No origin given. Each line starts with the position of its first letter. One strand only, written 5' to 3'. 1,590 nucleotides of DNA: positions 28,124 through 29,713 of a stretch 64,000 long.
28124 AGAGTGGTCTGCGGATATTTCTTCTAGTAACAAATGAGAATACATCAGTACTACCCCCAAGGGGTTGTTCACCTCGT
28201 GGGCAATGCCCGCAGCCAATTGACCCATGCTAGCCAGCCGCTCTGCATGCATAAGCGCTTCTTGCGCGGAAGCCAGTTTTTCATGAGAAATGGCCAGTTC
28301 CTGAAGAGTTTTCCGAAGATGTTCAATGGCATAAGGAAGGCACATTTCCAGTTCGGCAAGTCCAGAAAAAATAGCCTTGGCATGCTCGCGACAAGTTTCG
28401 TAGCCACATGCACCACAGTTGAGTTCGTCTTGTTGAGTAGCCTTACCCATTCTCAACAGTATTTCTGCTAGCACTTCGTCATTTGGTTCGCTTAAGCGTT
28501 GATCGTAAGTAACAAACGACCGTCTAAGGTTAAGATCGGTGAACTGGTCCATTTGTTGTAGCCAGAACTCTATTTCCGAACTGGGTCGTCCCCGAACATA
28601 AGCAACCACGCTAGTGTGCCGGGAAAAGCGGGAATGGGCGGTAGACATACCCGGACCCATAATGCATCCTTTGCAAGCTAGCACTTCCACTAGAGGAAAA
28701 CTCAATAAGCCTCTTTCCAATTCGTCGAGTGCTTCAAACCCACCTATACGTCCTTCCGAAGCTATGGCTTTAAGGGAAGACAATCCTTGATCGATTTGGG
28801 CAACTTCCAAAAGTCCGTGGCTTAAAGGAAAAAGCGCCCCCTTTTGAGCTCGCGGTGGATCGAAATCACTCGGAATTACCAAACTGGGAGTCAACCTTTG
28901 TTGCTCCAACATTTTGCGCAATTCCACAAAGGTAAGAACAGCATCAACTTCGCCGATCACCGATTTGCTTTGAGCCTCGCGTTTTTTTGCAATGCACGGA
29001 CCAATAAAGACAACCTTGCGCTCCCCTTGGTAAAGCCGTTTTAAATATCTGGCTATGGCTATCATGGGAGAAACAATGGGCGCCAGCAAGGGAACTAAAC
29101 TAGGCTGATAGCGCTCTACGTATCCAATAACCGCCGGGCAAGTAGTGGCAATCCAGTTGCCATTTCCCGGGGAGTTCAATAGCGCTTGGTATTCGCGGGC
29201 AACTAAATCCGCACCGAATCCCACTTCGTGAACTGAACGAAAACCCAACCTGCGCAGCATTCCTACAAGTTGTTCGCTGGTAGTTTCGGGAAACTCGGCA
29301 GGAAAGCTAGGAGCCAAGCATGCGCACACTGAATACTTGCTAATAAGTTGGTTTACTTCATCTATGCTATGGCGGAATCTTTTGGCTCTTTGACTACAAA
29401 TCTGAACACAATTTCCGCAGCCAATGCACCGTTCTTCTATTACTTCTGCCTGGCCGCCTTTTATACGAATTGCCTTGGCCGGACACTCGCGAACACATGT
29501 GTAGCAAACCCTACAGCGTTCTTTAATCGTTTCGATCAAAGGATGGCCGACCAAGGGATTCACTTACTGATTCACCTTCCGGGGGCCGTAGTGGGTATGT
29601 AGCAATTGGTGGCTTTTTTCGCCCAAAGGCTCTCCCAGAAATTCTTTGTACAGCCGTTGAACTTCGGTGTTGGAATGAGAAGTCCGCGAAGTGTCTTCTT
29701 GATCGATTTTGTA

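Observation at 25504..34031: Hydrogenase-like sensor fused to a histidine kinase, co-operonic with a bifurcating-type HydABC and a multi-step phosphorelay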

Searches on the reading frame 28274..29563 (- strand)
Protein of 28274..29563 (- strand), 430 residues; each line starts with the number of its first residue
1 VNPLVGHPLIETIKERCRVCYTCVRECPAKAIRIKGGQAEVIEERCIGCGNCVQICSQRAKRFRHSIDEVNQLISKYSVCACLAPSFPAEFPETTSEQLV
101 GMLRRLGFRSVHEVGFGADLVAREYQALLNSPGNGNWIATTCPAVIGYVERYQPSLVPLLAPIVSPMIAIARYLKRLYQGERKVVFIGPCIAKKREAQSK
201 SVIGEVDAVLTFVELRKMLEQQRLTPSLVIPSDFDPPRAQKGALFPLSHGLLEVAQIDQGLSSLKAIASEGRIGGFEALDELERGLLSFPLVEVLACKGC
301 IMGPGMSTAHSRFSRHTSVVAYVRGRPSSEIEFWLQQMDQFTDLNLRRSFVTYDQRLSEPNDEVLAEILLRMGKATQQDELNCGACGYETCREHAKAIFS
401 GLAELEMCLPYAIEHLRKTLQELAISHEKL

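Call 19: search_solved_structures(query=window:28274-29563:-, max_evalue=0.00001, show_alignments=5)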
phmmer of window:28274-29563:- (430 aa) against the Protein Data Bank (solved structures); distinct sequences matched with E-value up to 0.00001: 45.
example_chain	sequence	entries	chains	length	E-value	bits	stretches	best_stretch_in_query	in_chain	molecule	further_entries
7p5h_A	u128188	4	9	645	3e-23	85.7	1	40-239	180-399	Fe-hydrogenase, subunit alpha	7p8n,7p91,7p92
8a6t_A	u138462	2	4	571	5.3e-21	78.3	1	40-255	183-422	Electron bifurcating hydrogenase subunit HydA1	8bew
7qv7_D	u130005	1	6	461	8e-17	64.6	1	80-254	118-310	Hydrogen dependent carbon dioxide reductase subunit HydA2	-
7q4v_A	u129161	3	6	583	1.2e-15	60.7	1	43-255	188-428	Iron hydrogenase HydA1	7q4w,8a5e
6gm4_A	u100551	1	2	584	1.3e-15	60.6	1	43-255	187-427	Iron hydrogenase 1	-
6gm1_A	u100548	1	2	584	1.6e-15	60.3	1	43-255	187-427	Iron hydrogenase 1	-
6gly_A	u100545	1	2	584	2.3e-15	59.8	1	43-255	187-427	Iron hydrogenase 1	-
7qhf_A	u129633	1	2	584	2.4e-15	59.7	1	43-255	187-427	Iron hydrogenase 1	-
6gm8_A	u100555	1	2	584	2.5e-15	59.7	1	43-255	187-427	Iron hydrogenase 1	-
6glz_A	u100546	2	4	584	2.5e-15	59.6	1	43-255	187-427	Iron hydrogenase 1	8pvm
6gm3_A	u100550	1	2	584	2.8e-15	59.5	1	43-255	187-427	Iron hydrogenase 1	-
4xdd_A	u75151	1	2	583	3.1e-15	59.3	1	43-255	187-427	Iron hydrogenase 1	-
4xdc_A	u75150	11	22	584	3.2e-15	59.3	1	43-255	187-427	Iron hydrogenase 1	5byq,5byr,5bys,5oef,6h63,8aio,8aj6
1c4a_A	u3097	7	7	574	3.5e-15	59.2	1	43-255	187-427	PROTEIN (FE-ONLY HYDROGENASE) | PROTEIN (PERIPLASMIC HYDROGENASE 1) | Iron hydrogenase 1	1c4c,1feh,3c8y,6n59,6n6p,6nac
6gm0_A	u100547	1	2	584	3.6e-15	59.1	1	43-255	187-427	Iron hydrogenase 1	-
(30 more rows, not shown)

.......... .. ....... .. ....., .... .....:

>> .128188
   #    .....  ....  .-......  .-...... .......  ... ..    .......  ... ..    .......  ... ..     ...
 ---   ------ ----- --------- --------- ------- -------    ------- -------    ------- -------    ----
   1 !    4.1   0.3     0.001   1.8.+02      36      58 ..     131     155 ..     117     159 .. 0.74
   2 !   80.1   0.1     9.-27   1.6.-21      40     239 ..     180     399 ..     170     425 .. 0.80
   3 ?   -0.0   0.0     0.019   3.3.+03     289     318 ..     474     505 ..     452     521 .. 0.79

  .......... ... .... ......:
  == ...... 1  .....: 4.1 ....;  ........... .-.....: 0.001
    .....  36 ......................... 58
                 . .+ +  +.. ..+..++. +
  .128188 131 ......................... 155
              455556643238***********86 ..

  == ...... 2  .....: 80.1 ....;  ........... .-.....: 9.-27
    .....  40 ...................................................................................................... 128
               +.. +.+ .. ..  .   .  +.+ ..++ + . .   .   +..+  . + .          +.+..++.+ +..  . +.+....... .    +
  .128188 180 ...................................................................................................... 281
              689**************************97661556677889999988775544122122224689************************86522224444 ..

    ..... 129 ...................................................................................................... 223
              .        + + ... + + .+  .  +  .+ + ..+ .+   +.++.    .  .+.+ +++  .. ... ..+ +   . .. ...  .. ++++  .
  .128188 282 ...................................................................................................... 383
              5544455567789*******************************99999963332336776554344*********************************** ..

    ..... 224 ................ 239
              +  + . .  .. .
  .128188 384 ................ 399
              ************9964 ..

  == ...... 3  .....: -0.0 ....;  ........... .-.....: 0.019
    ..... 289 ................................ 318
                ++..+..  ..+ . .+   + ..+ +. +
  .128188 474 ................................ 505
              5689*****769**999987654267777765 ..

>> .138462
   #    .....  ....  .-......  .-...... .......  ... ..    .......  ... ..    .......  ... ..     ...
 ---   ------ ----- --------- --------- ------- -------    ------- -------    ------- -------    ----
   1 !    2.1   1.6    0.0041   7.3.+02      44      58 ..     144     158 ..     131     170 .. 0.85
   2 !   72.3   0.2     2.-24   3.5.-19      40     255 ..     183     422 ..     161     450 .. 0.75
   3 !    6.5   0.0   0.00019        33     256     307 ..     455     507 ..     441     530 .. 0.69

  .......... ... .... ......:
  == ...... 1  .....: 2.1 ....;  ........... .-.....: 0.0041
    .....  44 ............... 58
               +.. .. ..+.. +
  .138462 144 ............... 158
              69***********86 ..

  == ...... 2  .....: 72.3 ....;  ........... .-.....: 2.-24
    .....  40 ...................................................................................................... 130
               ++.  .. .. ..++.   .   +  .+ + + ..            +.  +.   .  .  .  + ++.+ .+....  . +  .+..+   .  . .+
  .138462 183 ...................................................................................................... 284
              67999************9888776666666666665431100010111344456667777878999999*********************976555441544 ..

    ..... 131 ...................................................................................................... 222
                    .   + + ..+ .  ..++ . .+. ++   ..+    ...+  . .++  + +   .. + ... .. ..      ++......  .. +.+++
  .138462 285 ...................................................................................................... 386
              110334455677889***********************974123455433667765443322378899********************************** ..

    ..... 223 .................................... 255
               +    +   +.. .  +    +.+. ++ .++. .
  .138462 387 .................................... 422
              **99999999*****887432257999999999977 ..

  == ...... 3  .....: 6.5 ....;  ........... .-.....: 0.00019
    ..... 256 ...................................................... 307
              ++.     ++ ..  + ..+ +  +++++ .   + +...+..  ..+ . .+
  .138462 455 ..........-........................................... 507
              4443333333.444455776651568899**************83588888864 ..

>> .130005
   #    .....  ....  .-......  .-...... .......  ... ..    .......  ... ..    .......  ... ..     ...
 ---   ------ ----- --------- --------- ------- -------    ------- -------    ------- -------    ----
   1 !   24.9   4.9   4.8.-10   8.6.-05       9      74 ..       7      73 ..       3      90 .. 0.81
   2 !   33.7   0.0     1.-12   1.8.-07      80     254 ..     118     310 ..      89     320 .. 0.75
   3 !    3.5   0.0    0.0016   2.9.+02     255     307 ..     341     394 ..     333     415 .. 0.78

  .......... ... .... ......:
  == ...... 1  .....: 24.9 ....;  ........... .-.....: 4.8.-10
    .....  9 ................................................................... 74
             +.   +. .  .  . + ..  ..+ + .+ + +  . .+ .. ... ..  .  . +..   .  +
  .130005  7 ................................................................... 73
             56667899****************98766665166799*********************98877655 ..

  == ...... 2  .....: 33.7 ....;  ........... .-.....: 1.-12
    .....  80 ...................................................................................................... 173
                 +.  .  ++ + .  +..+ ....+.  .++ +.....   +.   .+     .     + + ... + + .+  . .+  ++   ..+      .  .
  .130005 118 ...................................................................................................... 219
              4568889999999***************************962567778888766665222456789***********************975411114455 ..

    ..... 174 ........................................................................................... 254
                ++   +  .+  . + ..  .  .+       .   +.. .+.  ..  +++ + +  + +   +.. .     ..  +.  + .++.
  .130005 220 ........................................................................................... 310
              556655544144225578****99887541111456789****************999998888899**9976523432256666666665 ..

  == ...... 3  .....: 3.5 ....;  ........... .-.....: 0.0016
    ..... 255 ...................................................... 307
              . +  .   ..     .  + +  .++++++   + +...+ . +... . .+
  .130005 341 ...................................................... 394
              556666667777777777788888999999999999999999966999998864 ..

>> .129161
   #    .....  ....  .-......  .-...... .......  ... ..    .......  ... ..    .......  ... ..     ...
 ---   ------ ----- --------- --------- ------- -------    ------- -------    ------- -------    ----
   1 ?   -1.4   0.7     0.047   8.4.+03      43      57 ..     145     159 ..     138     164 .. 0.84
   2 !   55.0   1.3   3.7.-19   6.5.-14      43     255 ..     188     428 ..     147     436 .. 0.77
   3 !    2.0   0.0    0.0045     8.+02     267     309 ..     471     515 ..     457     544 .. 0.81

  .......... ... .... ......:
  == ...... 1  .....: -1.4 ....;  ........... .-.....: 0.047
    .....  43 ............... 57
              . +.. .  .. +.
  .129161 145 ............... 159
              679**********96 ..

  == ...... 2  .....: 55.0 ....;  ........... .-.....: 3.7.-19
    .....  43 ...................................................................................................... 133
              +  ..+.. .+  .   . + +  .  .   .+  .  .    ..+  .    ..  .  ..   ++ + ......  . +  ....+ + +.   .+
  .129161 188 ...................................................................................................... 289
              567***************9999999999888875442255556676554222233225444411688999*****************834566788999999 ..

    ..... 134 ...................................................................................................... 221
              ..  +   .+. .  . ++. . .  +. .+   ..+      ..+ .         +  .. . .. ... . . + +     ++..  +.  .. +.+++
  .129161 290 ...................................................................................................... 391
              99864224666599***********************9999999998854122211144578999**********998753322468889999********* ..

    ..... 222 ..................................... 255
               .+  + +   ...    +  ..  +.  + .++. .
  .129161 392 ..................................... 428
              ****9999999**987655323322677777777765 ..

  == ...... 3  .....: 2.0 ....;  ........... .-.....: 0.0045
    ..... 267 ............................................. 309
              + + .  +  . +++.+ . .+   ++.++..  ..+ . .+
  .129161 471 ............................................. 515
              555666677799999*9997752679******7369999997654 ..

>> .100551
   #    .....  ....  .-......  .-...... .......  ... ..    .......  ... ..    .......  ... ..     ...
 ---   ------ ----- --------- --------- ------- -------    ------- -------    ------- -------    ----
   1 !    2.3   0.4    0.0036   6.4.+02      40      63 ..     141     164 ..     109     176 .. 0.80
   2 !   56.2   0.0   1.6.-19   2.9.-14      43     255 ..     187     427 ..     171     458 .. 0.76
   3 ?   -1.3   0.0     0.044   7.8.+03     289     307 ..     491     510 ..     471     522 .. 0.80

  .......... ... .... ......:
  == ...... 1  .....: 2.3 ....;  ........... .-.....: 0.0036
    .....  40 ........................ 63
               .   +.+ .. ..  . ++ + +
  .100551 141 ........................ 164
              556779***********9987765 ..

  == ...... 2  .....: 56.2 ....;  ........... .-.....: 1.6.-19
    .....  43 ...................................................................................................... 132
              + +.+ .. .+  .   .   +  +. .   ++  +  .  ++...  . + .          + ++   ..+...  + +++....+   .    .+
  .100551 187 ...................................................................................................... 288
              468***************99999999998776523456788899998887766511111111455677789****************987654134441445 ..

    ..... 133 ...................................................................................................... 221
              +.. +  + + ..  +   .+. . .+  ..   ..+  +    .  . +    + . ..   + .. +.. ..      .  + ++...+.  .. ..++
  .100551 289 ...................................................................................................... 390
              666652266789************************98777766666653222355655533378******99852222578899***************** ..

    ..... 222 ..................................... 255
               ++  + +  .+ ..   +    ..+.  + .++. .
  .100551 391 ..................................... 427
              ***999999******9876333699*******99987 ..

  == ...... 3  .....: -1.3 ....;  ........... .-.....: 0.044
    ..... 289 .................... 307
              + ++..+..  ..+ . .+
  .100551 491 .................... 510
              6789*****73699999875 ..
